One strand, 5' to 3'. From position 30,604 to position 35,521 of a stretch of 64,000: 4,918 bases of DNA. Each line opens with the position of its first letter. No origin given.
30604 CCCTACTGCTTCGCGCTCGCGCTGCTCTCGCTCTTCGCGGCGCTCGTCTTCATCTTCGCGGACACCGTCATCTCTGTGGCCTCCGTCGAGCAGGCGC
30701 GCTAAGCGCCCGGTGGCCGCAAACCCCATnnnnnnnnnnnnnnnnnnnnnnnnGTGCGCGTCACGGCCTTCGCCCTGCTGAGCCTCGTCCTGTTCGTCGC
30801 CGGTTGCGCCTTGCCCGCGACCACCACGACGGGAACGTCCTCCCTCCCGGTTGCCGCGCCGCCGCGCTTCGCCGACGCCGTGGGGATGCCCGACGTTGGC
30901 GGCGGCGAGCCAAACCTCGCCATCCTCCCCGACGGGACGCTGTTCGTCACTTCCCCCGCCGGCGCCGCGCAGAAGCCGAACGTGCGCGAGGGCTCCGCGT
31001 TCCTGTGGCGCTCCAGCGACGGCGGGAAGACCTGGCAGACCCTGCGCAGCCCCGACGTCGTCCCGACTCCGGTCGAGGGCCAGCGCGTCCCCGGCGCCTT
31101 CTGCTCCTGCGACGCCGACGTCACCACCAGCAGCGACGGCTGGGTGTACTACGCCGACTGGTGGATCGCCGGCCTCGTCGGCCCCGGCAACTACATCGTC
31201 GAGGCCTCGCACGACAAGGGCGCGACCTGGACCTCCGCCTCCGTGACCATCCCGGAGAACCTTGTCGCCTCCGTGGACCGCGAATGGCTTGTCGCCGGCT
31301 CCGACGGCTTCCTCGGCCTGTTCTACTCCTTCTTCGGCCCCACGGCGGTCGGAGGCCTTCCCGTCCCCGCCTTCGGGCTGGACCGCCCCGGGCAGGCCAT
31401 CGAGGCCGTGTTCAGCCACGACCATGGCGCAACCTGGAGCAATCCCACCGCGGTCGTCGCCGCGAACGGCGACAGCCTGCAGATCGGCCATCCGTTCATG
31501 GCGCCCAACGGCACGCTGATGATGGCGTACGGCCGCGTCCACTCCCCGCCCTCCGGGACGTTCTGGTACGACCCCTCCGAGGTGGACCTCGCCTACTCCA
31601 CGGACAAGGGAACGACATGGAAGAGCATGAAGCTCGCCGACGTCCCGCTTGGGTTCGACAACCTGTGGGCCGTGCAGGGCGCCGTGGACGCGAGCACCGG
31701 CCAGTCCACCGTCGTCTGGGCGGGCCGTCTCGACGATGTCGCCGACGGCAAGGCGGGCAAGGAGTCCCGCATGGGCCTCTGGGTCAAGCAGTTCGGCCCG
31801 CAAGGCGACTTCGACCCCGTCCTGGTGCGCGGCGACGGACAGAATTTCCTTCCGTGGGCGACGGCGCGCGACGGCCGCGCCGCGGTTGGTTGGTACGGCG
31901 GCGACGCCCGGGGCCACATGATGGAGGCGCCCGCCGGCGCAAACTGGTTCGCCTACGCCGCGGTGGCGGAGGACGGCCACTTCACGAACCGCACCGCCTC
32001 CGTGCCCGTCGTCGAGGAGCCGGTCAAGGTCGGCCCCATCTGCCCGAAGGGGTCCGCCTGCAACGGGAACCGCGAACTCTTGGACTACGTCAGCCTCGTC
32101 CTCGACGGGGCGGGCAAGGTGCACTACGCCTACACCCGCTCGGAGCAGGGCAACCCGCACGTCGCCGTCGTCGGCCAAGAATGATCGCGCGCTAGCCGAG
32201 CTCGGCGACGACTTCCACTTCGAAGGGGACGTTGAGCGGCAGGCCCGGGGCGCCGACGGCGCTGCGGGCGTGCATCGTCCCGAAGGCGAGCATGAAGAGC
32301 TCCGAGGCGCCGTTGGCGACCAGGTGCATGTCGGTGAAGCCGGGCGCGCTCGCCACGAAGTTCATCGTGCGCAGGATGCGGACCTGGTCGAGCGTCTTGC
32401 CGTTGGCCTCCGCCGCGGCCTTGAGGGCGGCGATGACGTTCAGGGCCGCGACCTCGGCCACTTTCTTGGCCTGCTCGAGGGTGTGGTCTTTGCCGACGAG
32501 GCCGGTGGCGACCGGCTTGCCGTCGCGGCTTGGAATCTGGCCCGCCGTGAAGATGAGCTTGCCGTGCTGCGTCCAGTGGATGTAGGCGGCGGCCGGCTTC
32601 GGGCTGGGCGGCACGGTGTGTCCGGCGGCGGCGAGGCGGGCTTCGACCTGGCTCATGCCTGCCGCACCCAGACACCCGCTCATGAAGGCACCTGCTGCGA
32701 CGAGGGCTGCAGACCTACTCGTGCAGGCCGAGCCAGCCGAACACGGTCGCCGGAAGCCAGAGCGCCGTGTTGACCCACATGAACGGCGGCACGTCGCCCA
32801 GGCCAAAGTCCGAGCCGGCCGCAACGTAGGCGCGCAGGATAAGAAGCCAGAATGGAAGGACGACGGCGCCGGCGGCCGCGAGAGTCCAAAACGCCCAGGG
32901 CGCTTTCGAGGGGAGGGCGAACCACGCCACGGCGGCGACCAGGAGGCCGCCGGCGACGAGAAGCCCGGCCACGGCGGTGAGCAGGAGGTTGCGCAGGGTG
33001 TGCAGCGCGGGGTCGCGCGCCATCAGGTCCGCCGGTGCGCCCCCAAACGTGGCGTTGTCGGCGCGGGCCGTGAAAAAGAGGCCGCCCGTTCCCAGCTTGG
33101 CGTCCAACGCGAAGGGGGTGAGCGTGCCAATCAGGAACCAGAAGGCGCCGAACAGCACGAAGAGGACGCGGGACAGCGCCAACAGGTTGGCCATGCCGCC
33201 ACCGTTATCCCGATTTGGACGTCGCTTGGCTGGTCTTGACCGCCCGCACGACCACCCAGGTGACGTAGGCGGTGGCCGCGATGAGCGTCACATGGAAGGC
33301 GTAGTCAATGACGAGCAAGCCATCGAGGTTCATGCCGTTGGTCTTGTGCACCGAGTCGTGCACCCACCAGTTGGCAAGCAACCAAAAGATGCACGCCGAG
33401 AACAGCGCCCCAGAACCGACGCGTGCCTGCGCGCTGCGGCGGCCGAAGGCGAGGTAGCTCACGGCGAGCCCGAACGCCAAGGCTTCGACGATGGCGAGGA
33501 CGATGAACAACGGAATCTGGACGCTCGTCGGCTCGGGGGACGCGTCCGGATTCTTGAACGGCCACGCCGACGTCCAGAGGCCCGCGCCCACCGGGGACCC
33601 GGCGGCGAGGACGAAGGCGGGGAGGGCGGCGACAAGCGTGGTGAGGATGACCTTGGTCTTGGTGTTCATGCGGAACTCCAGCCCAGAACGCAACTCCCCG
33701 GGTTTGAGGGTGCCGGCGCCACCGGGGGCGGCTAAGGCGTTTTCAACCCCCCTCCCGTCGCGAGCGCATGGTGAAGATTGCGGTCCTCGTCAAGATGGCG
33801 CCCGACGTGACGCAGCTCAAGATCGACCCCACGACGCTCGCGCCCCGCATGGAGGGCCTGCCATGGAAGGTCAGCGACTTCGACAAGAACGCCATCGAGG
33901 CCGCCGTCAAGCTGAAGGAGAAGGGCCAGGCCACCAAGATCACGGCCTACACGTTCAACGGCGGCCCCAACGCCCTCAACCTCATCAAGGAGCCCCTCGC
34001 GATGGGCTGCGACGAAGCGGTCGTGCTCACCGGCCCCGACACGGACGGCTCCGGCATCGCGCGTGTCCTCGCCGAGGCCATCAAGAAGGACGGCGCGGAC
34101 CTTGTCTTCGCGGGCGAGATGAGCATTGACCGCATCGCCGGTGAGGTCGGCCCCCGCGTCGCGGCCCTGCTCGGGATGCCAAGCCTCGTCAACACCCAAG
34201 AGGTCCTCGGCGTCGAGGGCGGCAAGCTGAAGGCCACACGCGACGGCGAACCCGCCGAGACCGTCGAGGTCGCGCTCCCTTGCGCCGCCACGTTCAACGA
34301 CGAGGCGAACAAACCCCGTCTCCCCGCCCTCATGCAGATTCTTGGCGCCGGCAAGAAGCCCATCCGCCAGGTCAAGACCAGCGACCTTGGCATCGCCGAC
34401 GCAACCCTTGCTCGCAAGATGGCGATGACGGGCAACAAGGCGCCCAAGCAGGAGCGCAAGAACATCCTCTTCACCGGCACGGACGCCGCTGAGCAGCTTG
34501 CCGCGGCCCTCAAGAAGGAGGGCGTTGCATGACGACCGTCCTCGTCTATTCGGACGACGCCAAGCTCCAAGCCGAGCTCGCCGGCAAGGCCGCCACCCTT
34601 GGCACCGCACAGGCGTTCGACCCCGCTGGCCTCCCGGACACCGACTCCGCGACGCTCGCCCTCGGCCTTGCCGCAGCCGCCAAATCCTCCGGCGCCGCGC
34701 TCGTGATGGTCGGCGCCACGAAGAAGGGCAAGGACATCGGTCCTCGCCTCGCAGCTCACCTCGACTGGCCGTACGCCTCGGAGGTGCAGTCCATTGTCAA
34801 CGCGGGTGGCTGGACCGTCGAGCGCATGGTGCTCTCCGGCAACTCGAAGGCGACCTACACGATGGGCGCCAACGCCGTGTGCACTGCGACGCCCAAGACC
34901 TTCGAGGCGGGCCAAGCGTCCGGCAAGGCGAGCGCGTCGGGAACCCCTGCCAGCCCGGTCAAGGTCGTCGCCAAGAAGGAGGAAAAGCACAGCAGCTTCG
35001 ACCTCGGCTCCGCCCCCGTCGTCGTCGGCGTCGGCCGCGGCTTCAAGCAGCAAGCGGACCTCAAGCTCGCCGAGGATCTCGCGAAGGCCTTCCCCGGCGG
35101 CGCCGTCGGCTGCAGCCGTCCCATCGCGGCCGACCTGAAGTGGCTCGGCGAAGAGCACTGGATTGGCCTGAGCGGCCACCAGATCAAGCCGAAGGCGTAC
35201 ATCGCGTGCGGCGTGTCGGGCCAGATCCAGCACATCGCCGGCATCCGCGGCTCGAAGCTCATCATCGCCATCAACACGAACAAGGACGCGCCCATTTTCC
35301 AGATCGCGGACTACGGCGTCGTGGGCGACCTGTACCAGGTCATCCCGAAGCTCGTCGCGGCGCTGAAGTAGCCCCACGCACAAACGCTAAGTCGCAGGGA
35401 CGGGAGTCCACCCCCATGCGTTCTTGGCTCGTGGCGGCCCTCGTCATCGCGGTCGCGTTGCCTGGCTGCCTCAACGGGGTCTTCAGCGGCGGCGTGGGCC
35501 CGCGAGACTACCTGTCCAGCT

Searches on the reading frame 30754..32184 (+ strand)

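Call 54: search_protein_families(library=pfam, proteins=[window:30754-32184:+], max_evalue=0.0001)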
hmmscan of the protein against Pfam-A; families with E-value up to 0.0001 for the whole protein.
window:30754-32184:+ (476 aa): 4 families
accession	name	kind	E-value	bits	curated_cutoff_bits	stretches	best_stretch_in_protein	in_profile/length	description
PF13088.12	BNR_2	-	5.3e-10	39.6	31.4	1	153-302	26-158/277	BNR repeat-like domain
PF21471.3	Reelin_subrepeat-B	-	1.6e-06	28.3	27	0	275-293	58-76/127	Reelin subrepeat B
PF02012.26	BNR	-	9.2e-06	25.4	27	0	220-229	2-11/12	BNR/Asp-box repeat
PF15902.12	Sortilin-Vps10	-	1.1e-05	24.9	33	0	278-301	420-443/446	Sortilin, neurotensin receptor 3,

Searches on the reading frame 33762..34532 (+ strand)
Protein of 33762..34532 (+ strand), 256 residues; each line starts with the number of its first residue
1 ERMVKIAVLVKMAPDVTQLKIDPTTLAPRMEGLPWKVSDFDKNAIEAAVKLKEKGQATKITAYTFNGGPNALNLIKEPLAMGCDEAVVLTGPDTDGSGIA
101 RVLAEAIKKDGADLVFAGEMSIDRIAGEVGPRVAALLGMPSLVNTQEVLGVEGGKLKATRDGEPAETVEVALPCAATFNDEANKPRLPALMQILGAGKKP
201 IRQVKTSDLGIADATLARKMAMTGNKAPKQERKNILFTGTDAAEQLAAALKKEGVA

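Call 54: search_protein_families(library=pfam, proteins=[window:33762-34532:+], max_evalue=0.0001)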
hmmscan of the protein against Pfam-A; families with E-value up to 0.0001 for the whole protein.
window:33762-34532:+ (256 aa): 1 family
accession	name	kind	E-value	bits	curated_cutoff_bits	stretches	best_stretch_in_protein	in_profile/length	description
PF01012.27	ETF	-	3.4e-30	105.6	26.7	1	32-208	8-180/181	Electron transfer flavoprotein domain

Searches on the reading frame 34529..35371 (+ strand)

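Call 54: search_protein_families(library=pfam, proteins=[window:34529-35371:+], max_evalue=0.0001)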
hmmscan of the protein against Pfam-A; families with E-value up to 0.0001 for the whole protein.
window:34529-35371:+ (280 aa): 2 families
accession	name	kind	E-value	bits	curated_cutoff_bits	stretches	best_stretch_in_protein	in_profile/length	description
PF00766.25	ETF_alpha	-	9.2e-29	99.7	27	1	158-240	1-81/81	Electron transfer flavoprotein FAD-binding domain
PF01012.27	ETF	-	1e-16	61.7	26.7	1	5-137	38-166/181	Electron transfer flavoprotein domain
